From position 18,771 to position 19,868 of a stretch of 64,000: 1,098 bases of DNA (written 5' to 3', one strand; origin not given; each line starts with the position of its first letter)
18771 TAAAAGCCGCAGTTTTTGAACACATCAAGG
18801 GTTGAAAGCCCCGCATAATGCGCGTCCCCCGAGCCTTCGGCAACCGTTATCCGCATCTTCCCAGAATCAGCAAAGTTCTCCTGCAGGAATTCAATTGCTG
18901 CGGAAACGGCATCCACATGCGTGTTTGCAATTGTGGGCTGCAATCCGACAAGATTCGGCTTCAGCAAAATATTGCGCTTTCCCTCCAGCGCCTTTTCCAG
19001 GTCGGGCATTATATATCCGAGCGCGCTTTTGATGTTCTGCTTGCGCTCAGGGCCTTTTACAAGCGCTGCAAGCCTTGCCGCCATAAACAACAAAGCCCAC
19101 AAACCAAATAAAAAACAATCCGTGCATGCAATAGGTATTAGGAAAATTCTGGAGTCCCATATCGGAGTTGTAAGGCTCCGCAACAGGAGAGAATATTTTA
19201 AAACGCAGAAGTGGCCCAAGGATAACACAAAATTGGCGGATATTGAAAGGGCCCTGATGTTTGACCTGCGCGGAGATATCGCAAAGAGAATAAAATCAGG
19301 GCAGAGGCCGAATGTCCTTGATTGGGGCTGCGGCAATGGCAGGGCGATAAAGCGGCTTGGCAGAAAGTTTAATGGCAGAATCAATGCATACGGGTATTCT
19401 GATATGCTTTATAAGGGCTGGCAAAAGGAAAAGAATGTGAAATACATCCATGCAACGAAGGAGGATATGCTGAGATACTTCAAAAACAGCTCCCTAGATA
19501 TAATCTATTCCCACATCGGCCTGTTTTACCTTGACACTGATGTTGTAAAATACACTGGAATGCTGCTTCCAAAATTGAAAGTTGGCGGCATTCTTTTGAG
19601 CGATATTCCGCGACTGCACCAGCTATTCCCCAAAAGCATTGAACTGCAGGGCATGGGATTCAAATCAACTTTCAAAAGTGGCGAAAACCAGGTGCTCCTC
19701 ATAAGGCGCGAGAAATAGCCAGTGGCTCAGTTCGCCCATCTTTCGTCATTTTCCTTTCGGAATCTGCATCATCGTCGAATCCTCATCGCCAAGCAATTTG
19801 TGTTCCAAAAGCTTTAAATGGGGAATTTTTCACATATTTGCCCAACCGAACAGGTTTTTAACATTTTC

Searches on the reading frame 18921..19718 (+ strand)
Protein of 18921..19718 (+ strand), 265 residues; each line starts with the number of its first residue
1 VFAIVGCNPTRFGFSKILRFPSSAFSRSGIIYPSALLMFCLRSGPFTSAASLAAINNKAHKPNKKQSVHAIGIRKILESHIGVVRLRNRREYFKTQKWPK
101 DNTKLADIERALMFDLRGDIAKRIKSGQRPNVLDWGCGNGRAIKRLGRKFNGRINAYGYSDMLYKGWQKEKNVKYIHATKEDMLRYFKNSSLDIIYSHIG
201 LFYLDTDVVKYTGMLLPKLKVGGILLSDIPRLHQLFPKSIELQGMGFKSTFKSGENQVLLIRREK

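Call 72: search_protein_families(library=pfam, proteins=[window:18921-19718:+], max_evalue=0.001)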
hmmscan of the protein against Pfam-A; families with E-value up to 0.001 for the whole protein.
window:18921-19718:+ (265 aa): 3 families
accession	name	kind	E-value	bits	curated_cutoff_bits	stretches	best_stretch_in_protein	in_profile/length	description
PF13649.12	Methyltransf_25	-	1.3e-05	26.2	27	1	132-214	1-88/97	Methyltransferase domain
PF08241.18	Methyltransf_11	-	1.8e-05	25.7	21.2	1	133-226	1-94/95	Methyltransferase domain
PF13847.12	Methyltransf_31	-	0.00013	22.1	27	1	131-240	6-122/145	Methyltransferase domain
